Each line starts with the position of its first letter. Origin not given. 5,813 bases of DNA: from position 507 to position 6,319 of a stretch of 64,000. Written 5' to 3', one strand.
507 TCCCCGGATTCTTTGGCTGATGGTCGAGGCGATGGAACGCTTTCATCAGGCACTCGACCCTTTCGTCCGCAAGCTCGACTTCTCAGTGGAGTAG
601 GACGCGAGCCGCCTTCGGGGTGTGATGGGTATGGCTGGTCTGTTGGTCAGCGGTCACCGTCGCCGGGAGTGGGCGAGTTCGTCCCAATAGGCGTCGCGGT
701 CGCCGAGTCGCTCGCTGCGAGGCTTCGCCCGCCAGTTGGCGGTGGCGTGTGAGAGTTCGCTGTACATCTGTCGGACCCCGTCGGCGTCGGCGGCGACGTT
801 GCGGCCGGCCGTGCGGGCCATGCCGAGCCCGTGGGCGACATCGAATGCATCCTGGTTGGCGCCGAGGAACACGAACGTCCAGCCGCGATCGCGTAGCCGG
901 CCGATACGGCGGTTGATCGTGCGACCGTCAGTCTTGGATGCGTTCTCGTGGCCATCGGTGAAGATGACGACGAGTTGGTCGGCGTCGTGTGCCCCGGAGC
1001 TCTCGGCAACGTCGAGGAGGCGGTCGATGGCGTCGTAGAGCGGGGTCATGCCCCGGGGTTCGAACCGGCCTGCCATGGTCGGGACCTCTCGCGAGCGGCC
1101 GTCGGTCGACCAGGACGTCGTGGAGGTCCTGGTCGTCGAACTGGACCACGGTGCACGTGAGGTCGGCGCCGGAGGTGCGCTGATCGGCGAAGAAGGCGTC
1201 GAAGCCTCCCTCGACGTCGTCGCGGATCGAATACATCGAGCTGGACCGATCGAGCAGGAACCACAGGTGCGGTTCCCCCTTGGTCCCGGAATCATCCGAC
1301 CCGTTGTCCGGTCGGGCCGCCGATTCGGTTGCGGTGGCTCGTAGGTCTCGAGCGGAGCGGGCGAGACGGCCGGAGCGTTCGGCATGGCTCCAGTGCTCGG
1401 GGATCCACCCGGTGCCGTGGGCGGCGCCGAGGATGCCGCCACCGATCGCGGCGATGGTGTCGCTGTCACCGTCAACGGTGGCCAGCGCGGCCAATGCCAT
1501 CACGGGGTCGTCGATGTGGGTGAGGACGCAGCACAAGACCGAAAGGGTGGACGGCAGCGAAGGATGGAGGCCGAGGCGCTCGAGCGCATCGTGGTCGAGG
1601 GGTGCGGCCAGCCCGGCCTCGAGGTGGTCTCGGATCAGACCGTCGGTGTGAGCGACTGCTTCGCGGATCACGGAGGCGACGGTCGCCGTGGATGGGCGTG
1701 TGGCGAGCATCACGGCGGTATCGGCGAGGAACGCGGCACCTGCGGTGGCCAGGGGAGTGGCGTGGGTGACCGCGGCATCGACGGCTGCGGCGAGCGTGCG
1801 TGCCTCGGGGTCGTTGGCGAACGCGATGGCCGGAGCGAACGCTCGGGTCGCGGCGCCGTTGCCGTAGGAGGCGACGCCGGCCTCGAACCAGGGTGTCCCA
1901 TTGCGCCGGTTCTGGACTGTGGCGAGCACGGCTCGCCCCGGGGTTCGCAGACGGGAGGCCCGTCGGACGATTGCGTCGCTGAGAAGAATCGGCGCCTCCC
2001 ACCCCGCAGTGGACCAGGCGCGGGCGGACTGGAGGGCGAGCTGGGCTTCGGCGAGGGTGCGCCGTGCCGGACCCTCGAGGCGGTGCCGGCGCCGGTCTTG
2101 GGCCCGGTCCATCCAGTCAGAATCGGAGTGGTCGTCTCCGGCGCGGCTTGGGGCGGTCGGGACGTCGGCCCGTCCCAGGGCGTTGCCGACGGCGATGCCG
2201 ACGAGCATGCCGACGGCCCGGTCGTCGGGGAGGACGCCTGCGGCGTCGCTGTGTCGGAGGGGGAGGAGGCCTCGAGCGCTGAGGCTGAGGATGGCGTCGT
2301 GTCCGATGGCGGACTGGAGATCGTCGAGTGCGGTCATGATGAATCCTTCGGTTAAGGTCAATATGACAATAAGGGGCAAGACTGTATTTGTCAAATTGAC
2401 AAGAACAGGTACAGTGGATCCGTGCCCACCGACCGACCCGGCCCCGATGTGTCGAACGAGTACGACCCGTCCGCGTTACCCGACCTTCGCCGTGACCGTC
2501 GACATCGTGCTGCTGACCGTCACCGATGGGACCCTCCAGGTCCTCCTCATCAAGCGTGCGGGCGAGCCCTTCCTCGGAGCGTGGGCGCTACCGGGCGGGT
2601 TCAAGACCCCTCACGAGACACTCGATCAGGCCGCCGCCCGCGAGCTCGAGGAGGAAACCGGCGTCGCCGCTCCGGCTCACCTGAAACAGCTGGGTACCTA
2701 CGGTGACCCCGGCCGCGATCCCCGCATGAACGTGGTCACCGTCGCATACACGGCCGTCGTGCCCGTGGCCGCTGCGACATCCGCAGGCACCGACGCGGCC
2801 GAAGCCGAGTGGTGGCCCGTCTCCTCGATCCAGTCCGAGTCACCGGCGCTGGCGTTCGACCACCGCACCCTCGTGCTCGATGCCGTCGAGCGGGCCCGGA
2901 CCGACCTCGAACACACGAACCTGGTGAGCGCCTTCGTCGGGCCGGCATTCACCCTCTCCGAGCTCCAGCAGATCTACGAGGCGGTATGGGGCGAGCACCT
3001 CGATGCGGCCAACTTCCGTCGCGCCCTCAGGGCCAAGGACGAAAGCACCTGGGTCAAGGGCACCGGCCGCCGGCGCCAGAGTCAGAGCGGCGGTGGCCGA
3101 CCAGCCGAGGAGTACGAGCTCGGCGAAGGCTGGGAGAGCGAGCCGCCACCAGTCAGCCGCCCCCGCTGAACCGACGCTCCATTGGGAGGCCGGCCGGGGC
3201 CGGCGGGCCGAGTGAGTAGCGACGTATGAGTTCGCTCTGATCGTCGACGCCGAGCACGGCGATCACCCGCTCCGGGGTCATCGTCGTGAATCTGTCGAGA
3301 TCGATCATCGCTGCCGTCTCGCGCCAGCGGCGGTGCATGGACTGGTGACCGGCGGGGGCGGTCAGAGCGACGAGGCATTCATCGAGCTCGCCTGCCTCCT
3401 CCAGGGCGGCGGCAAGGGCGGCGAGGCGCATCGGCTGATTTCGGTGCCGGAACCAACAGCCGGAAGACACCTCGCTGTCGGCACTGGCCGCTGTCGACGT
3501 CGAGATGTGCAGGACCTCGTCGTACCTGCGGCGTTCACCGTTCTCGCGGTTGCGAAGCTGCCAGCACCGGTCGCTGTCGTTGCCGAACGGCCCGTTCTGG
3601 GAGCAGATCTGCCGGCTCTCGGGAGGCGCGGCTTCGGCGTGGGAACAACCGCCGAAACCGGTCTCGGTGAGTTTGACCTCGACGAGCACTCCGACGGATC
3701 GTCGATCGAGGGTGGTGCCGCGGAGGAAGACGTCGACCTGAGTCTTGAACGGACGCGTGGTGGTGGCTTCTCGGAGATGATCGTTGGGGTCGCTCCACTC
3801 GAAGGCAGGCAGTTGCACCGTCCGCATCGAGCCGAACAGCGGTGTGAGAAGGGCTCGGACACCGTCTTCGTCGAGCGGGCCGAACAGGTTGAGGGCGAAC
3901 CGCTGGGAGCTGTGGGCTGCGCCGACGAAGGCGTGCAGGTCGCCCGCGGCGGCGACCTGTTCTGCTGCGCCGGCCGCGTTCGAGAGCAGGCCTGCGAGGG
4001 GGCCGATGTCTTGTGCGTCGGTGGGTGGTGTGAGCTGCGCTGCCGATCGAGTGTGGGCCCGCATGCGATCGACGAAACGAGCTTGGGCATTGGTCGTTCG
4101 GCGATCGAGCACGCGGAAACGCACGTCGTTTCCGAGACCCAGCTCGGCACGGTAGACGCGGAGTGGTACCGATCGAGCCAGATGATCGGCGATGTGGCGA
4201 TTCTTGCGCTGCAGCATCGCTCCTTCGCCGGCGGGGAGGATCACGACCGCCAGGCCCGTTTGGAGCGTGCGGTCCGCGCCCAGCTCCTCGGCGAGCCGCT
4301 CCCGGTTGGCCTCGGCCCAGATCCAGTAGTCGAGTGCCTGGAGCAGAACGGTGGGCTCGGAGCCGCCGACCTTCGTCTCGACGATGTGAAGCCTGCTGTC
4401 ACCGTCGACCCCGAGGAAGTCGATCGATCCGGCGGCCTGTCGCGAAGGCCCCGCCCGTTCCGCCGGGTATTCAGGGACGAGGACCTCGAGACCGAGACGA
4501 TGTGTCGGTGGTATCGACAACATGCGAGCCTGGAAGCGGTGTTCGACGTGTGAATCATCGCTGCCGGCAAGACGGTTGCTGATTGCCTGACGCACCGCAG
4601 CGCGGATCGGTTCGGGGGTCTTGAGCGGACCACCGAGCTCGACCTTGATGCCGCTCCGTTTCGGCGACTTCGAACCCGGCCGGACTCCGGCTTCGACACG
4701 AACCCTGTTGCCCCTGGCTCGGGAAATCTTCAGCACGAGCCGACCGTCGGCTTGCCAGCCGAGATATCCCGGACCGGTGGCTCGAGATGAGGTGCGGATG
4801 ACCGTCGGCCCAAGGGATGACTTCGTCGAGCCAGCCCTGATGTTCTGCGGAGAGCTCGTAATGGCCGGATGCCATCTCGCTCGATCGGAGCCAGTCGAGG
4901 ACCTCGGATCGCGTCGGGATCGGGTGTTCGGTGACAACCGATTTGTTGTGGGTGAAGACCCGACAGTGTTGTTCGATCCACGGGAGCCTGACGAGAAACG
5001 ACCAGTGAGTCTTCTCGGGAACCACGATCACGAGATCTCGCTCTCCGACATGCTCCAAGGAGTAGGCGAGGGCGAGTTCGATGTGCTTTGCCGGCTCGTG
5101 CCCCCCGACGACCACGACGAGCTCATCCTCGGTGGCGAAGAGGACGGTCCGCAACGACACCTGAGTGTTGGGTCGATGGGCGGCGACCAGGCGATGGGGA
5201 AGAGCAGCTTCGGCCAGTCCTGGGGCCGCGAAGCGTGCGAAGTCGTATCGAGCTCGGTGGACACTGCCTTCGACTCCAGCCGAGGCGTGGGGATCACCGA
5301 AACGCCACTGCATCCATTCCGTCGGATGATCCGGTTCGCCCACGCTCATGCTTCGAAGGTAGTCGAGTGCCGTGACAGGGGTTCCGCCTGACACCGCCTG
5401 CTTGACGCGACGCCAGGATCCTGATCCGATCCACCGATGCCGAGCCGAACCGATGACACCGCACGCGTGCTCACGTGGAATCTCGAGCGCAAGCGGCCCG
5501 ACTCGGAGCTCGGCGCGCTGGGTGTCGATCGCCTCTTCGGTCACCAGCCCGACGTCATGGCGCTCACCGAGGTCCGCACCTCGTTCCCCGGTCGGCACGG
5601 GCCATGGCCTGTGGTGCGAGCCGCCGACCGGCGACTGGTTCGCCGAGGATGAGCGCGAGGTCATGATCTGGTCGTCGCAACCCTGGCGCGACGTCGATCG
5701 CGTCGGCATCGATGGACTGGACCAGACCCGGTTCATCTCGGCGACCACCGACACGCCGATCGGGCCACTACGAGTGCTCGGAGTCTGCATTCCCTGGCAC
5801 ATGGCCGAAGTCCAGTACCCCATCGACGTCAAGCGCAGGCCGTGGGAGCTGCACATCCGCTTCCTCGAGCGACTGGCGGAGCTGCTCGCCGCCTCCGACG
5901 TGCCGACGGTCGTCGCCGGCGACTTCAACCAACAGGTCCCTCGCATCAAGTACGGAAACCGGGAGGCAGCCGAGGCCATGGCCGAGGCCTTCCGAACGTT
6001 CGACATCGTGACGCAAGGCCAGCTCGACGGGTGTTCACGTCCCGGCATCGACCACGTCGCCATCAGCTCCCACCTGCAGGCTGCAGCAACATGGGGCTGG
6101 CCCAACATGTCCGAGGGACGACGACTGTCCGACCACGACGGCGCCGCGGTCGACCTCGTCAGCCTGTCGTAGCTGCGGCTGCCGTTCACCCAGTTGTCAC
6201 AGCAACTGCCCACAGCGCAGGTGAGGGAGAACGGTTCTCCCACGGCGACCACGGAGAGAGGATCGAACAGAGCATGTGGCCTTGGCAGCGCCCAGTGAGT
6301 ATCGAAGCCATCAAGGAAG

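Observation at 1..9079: Candidate ADP-ribose/nucleotide-linked conflict or stress island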

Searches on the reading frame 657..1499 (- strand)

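Call 5: search_protein_families(library=pfam, proteins=[window:657-1499:-], max_evalue=0.01)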
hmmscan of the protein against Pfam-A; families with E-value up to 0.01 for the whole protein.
window:657-1499:- (281 aa): 1 family
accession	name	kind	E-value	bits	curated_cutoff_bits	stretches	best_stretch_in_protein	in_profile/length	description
PF00092.34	VWA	-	0.00055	20.6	23.8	1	145-218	72-143/174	von Willebrand factor type A domain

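Call 11: search_protein_families(library=padloc, proteins=[window:657-1499:-], max_evalue=0.01)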
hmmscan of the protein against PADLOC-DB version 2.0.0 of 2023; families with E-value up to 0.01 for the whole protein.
window:657-1499:- (281 aa): 0 families

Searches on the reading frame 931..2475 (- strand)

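Call 5: search_protein_families(library=pfam, proteins=[window:931-2475:-], max_evalue=0.01)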
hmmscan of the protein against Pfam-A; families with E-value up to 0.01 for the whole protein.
window:931-2475:- (515 aa): 1 family
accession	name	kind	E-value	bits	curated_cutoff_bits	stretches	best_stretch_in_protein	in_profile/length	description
PF03747.19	ADP_ribosyl_GH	-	4.8e-27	95.8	26.2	1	89-361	1-287/287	ADP-ribosylglycohydrolase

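Call 11: search_protein_families(library=padloc, proteins=[window:931-2475:-], max_evalue=0.01)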
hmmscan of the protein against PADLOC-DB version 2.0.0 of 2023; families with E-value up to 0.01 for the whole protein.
window:931-2475:- (515 aa): 0 families

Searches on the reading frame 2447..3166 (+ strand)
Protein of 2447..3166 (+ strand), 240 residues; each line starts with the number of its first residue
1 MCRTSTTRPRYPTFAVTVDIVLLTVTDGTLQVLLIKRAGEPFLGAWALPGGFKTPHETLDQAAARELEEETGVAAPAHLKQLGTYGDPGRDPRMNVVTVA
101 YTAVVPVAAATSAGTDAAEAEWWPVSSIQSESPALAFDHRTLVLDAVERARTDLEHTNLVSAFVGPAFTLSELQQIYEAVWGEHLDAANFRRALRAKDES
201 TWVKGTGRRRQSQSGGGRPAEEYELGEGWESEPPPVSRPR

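Call 5: search_protein_families(library=pfam, proteins=[window:2447-3166:+], max_evalue=0.01)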
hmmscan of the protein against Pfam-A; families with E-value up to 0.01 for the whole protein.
window:2447-3166:+ (240 aa): 3 families
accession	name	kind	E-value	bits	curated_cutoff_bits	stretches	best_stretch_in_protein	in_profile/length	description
PF00293.34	NUDIX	-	1.4e-21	77.4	21.1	1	16-140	4-128/134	NUDIX domain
PF21906.2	NrtR_WHD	-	6.9e-13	49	27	1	165-225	6-61/61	NrtR DNA-binding winged helix domain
PF19368.5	AraR_C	-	0.00036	21.2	23.8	1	166-224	11-65/82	AraR C-terminal winged HTH domain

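Call 11: search_protein_families(library=padloc, proteins=[window:2447-3166:+], max_evalue=0.01)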
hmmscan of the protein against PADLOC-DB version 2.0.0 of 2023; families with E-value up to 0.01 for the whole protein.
window:2447-3166:+ (240 aa): 1 family
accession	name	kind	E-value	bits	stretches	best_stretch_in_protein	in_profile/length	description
PDLC04899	PDC-S07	-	5.4e-06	24.1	1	28-77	16-66/135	-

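Call 79: search_protein_families(library=ncbifam, proteins=[window:2447-3166:+], max_evalue=0.001)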
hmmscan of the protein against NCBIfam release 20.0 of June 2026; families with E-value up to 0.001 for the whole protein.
window:2447-3166:+ (240 aa): 17 families
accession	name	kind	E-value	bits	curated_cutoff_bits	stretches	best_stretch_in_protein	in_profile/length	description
NF050029.2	TransRepNtr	equivalog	1.6e-39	135.8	400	1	9-224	15-224/245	ADPR responsive transcriptional repressor NtrR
NF003790.0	PRK05379.2-2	equivalog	8.4e-16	58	403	1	11-143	213-347/354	bifunctional nicotinamide mononucleotide adenylyltransferase/ADP-ribose pyrophosphatase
NF003788.0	PRK05379.1-5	equivalog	2.5e-14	53.3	354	1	9-140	208-341/351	bifunctional nicotinamide-nucleotide adenylyltransferase/Nudix hydroxylase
NF003787.0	PRK05379.1-4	equivalog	7.3e-14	51.5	449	1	10-130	203-326/346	bifunctional nicotinamide-nucleotide adenylyltransferase/Nudix hydroxylase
NF003786.0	PRK05379.1-2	equivalog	8.7e-13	48.2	397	1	11-131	214-338/354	bifunctional nicotinamide-nucleotide adenylyltransferase/Nudix hydroxylase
NF003791.0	PRK05379.2-3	equivalog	1.4e-11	44.2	409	1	7-148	195-338/340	bifunctional nicotinamide-nucleotide adenylyltransferase/Nudix hydroxylase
NF006530.0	PRK08999.1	equivalog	9.5e-09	34.7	245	1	18-77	6-66/315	Nudix family hydrolase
NF003785.0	PRK05379.1-1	equivalog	1.8e-07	30.7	418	1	11-74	200-258/347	bifunctional nicotinamide-nucleotide adenylyltransferase/Nudix hydroxylase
NF006961.0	PRK09438.1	equivalog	1.1e-05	24.9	103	1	21-79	11-67/151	dihydroneopterin triphosphate diphosphatase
NF008044.0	PRK10776.1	equivalog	8e-05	22.5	148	1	29-82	15-68/130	8-oxo-dGTP diphosphatase MutT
NF001937.0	PRK00714.1-4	equivalog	0.0001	22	139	1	14-79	7-65/161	RNA pyrophosphohydrolase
NF052459.1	OxoGTPPhMutT1Mycb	equivalog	0.00019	20.6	475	1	29-130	17-111/292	8-oxo-(d)GTP phosphatase MutT1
TIGR00586.1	mutt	equivalog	0.00024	21.1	97.9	1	31-75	18-63/129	8-oxo-dGTP diphosphatase MutT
NF001938.0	PRK00714.1-5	equivalog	0.00033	20.1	116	1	43-80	44-81/172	RNA pyrophosphohydrolase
NF007834.0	PRK10546.1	equivalog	0.00048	19.9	156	1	30-75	15-61/135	pyrimidine (deoxy)nucleoside triphosphate diphosphatase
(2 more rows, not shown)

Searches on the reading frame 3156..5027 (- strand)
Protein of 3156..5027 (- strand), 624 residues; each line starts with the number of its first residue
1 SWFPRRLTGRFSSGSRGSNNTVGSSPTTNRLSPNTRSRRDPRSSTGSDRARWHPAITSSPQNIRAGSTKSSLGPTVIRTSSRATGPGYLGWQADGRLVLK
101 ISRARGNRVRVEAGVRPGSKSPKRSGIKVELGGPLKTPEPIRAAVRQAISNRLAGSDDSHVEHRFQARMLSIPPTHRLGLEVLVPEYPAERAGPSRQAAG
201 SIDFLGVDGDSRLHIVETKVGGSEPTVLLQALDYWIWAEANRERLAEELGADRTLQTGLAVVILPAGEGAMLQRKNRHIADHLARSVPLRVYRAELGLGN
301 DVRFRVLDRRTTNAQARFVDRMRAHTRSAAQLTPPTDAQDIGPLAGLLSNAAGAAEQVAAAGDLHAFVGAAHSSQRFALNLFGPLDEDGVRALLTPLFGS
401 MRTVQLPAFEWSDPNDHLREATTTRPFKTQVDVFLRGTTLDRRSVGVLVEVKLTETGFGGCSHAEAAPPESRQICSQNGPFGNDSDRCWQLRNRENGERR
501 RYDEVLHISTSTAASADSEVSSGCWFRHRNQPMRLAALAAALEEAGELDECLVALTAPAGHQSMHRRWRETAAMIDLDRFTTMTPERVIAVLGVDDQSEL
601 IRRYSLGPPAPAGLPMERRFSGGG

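Call 5: search_protein_families(library=pfam, proteins=[window:3156-5027:-], max_evalue=0.01)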
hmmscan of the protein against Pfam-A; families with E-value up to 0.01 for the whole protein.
window:3156-5027:- (624 aa): 2 families
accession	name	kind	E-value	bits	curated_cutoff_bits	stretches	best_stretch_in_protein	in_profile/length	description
PF22558.3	REase-ARP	-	2.3e-18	67.2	27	1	363-604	58-269/270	Restriction Endonuclease associating with ARP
PF20796.3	PDDEXK_13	-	1.4e-12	48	27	1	373-602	87-282/290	PD-(D/E)XK nuclease superfamily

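Call 11: search_protein_families(library=padloc, proteins=[window:3156-5027:-], max_evalue=0.01)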
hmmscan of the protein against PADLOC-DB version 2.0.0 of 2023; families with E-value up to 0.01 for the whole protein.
window:3156-5027:- (624 aa): 3 families
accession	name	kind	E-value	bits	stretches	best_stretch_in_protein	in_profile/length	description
PDLC04944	PDC-S18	-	5.7e-06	23.9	1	199-242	53-96/307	-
PDLC04916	PDC-S11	-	1.4e-05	22.3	1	198-240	54-96/358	-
PDLC04915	PDC-S11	-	0.008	13.5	0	201-237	61-97/379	-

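Call 89: search_protein_representatives(protein=window:3156-4769:-)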
Query: 538 residues. Proteins with E-value up to 0.001 (for the whole library): 385; up to 1e-10: 239; up to 1e-30: 83. The best 150 are listed.
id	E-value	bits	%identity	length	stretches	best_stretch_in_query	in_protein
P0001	0.0e+00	1177.8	100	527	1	13-538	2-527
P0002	7.4e-172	589.1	54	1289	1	2-525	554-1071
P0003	7.8e-155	532.9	52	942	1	1-525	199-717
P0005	9.3e-139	479.9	51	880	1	2-522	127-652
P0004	2.6e-121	422.3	49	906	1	2-506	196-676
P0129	3.5e-112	392.2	46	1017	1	1-524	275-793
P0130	2.1e-79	284.0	39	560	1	67-523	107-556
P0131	6.5e-79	282.4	39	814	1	2-520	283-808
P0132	1.3e-75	271.5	39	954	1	2-512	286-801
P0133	1.8e-71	257.8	38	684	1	2-522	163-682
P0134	3.9e-70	253.4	37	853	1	2-528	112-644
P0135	2.3e-69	250.9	39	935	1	2-507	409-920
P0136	3.1e-69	250.5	37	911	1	2-526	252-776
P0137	1.1e-68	248.7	40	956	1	1-521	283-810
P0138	2.2e-68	247.7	37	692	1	2-520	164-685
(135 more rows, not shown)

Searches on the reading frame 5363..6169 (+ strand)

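Call 5: search_protein_families(library=pfam, proteins=[window:5363-6169:+], max_evalue=0.01)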
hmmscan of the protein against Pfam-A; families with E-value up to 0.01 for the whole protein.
window:5363-6169:+ (269 aa): 1 family
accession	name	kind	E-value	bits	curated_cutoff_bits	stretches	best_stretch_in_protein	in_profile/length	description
PF03372.29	Exo_endo_phos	-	0.00013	22.2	24.5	1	132-258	103-225/225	Endonuclease/Exonuclease/phosphatase family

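Call 11: search_protein_families(library=padloc, proteins=[window:5363-6169:+], max_evalue=0.01)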
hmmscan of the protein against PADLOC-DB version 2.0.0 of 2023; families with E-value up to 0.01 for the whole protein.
window:5363-6169:+ (269 aa): 0 families
